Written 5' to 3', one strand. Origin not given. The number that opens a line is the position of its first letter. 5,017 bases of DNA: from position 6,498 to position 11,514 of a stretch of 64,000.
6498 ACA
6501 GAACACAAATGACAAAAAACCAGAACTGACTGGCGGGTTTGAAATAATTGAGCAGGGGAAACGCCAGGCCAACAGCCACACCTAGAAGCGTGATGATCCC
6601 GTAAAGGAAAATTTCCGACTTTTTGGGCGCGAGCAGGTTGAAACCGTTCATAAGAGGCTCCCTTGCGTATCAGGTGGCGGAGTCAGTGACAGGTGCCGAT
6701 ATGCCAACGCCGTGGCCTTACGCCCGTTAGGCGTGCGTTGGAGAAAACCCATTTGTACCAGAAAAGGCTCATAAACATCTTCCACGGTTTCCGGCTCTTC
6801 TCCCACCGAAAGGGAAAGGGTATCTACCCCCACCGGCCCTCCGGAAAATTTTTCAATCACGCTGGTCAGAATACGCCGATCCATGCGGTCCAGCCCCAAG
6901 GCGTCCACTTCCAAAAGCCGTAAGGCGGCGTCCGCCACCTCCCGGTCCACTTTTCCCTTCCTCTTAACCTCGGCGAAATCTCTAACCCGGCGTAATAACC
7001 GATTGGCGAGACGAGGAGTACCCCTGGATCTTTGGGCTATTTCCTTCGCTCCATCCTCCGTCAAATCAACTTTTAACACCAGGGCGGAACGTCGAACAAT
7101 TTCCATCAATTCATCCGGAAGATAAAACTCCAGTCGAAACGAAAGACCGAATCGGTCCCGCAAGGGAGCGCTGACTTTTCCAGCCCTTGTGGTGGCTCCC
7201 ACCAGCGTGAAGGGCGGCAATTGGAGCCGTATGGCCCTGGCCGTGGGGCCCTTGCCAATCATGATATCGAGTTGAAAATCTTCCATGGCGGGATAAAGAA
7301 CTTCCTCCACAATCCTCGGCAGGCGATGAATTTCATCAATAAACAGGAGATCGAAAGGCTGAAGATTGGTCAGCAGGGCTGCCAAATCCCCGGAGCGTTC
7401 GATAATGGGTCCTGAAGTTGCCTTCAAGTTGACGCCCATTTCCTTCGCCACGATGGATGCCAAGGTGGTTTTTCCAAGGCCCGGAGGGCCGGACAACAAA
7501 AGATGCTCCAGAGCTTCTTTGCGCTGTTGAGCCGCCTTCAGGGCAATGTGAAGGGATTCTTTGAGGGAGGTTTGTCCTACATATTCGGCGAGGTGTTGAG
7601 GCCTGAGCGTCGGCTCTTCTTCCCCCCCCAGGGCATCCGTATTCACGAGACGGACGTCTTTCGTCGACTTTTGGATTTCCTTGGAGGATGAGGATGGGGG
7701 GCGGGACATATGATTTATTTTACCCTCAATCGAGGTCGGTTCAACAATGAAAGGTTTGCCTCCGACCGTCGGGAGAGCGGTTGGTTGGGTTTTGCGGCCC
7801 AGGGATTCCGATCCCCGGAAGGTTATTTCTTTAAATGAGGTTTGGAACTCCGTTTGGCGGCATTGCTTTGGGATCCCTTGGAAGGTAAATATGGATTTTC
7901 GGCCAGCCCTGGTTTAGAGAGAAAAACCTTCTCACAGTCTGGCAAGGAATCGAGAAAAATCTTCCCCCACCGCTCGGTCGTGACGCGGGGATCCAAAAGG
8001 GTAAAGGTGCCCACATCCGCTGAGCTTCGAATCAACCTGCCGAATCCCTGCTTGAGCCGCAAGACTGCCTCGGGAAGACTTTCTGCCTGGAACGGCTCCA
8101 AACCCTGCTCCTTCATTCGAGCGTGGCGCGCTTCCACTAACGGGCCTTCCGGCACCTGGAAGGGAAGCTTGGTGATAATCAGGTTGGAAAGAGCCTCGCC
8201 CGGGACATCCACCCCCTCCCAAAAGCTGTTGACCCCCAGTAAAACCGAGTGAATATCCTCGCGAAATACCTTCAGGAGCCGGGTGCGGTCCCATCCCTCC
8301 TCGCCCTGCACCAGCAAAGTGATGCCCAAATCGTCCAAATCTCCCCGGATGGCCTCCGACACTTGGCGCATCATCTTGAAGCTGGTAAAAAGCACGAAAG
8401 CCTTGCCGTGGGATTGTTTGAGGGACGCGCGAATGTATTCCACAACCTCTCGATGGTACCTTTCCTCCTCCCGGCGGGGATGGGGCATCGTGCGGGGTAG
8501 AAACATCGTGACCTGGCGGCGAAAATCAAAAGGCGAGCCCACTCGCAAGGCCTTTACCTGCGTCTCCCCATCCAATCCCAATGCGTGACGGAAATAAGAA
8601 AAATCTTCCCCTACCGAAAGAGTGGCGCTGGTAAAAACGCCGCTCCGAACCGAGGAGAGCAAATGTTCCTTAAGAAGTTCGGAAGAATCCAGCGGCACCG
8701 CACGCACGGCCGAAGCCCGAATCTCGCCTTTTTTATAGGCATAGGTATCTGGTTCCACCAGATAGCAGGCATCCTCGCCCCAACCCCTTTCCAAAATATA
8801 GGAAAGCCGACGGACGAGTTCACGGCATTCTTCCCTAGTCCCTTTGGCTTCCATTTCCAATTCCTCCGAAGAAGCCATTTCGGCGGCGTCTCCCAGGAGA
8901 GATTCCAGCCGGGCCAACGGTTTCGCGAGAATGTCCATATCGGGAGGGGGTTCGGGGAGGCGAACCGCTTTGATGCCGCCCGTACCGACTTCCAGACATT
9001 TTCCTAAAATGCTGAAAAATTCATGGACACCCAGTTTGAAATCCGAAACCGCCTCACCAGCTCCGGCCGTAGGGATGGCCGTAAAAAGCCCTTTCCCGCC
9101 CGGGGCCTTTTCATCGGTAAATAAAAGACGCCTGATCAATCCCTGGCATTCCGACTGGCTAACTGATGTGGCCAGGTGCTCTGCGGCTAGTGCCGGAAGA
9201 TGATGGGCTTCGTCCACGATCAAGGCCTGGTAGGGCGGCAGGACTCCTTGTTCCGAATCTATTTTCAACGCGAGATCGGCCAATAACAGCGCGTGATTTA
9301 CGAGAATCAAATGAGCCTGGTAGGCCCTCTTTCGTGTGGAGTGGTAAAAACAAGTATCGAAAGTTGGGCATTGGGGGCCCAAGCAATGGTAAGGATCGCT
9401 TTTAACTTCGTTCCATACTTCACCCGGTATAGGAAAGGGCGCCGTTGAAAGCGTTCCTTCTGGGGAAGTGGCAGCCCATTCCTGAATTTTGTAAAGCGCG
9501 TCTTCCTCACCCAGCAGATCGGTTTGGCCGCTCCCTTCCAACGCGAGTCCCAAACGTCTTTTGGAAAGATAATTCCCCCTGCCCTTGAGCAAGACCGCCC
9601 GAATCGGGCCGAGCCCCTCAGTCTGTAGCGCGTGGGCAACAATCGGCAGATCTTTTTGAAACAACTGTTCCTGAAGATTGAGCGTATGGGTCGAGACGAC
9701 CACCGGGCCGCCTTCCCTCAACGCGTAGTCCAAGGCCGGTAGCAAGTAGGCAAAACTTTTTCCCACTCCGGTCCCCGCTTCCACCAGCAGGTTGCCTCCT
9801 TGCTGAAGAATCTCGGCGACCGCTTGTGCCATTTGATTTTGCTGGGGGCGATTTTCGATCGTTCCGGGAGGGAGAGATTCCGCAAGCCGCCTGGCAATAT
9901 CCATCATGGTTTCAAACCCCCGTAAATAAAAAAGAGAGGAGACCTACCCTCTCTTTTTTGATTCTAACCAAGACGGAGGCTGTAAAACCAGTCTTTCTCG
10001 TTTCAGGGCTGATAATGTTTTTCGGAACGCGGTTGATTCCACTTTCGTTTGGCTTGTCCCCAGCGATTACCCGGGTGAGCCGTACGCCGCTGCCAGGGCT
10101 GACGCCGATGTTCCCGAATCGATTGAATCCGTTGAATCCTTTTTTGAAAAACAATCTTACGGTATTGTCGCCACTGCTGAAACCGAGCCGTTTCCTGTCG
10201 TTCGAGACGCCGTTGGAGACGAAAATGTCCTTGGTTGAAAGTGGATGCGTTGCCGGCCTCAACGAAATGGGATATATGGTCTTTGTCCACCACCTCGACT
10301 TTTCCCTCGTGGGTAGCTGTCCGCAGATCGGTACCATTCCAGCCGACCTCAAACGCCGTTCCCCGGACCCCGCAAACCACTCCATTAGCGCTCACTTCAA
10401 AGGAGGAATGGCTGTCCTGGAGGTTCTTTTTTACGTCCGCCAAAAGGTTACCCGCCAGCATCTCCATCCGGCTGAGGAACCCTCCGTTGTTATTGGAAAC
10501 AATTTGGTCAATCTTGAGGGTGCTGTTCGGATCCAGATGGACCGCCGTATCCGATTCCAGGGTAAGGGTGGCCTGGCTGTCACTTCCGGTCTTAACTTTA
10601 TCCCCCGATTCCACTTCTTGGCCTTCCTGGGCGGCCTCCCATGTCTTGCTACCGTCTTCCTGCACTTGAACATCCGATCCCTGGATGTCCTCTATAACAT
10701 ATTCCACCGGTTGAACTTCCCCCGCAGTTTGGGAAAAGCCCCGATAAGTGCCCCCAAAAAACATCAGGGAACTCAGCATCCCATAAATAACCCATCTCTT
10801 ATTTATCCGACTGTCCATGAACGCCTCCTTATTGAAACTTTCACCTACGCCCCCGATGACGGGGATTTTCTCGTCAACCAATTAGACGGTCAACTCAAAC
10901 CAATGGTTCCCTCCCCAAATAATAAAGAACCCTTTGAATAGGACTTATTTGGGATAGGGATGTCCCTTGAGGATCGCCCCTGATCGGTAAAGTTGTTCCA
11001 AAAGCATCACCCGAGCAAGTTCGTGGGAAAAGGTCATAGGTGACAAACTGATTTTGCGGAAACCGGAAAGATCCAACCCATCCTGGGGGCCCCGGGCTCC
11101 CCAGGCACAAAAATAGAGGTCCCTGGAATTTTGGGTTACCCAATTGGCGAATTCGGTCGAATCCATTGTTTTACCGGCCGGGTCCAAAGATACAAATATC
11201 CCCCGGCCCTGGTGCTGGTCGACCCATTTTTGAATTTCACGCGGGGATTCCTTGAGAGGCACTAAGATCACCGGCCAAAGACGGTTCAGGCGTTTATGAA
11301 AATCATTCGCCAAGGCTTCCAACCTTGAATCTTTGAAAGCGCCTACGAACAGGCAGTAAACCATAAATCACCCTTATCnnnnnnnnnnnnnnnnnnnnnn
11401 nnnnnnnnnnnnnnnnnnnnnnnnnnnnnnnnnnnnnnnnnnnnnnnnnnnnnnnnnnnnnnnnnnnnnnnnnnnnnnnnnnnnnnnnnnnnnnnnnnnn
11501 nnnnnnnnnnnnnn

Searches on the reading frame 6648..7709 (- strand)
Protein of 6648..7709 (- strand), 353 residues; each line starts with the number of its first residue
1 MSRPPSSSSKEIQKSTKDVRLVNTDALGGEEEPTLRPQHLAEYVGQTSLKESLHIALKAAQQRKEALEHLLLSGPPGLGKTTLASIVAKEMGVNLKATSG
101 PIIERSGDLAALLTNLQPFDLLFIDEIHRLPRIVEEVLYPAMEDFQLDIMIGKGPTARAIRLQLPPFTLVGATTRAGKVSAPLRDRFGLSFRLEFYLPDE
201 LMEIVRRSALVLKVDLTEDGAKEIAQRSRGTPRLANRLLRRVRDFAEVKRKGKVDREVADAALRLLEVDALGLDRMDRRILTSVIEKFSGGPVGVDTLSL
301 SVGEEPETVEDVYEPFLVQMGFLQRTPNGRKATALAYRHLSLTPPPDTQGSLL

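Call 23: search_protein_families(library=pfam, proteins=[window:6648-7709:-])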
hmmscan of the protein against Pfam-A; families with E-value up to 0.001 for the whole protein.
window:6648-7709:- (353 aa): 12 families
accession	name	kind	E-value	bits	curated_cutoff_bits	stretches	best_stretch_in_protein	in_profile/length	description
PF05496.18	RuvB_N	-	3.4e-78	261.3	27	1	35-193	1-159/159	Holliday junction DNA helicase RuvB P-loop domain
PF17864.7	AAA_lid_4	-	7.8e-32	109.3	27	1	196-269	1-74/74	RuvB AAA lid domain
PF05491.19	RuvB_C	-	3.1e-23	82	24.7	1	271-340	2-71/72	RuvB C-terminal winged helix domain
PF00004.35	AAA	-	1.9e-19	70.9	21.2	1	70-192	1-128/131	ATPase family associated with various cellular activities (AAA)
PF07728.20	AAA_5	-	2.7e-08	34.4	22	0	112-187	60-139/139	AAA domain (dynein-related subfamily)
PF01078.27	Mg_chelatase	-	2.5e-05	24.2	20.3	0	40-87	2-42/207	Magnesium chelatase, subunit ChlI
PF03215.21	Rad17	-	4.3e-05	24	23.8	1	55-106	33-84/186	Rad17 P-loop domain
PF06068.19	TIP49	-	7.4e-05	22.5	23.8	1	41-95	24-78/347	TIP49 P-loop domain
PF00931.28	NB-ARC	-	0.00016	21.5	23.5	0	63-90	14-41/248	NB-ARC domain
PF13191.12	AAA_16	-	0.00043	21.3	32.6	0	44-92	3-49/167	AAA ATPase domain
PF20720.3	nSTAND3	-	0.00052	20.2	27.2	1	57-91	7-41/155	Novel STAND NTPase 3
PF13173.12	AAA_14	-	0.00069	20.1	27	0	70-142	5-86/129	AAA domain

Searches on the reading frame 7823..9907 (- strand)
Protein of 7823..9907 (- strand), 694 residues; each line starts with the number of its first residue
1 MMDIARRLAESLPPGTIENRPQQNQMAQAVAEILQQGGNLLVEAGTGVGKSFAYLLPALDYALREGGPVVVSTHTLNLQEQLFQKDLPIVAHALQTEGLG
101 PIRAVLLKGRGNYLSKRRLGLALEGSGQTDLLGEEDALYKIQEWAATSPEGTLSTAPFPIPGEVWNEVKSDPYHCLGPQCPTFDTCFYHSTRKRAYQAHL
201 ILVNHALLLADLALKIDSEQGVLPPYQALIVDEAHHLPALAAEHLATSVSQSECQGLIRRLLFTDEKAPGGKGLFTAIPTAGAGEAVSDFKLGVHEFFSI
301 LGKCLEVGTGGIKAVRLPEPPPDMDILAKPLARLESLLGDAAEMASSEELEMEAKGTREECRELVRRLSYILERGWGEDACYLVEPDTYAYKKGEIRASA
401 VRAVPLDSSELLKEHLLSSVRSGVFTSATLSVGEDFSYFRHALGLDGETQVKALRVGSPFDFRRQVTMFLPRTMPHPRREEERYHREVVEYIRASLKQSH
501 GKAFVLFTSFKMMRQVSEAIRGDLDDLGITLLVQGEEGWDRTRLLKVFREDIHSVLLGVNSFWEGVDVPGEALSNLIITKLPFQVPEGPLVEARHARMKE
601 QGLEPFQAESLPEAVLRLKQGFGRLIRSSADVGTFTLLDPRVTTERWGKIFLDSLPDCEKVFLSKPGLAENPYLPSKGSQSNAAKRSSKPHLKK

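Call 23: search_protein_families(library=pfam, proteins=[window:7823-9907:-])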
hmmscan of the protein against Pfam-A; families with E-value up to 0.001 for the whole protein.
window:7823-9907:- (694 aa): 4 families
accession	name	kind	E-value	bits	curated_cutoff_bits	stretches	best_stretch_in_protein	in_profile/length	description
PF13307.12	Helicase_C_2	-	2e-42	145.5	25.3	1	495-657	4-169/170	Helicase C-terminal domain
PF00270.35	DEAD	-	2.6e-10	40.7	26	1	27-85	5-64/167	DEAD/DEAH box helicase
PF04851.21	ResIII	-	1.7e-05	25.2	22.5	0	17-84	2-71/164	Type III restriction enzyme, res subunit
PF06733.21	DEAD_2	-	0.00043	20.4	21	1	184-252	104-170/172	DEAD_2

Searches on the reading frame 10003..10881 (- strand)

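Call 23: search_protein_families(library=pfam, proteins=[window:10003-10881:-])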
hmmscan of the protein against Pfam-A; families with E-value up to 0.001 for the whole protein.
window:10003-10881:- (292 aa): 1 family
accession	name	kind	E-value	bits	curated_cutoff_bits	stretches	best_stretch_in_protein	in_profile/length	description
PF04773.18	FecR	-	1.4e-14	54.8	24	1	94-196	1-97/97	FecR protein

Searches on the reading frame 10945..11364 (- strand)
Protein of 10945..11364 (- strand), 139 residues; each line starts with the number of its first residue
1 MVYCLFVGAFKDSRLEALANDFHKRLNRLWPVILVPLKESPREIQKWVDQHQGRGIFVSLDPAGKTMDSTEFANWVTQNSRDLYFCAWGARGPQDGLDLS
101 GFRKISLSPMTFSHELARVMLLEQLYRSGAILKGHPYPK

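Call 23: search_protein_families(library=pfam, proteins=[window:10945-11364:-])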
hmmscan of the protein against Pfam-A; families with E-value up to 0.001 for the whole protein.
window:10945-11364:- (139 aa): 1 family
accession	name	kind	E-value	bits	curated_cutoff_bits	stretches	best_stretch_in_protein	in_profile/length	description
PF02590.22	SPOUT_MTase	-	6.3e-26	91.7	27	1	5-137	6-153/154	Predicted SPOUT methyltransferase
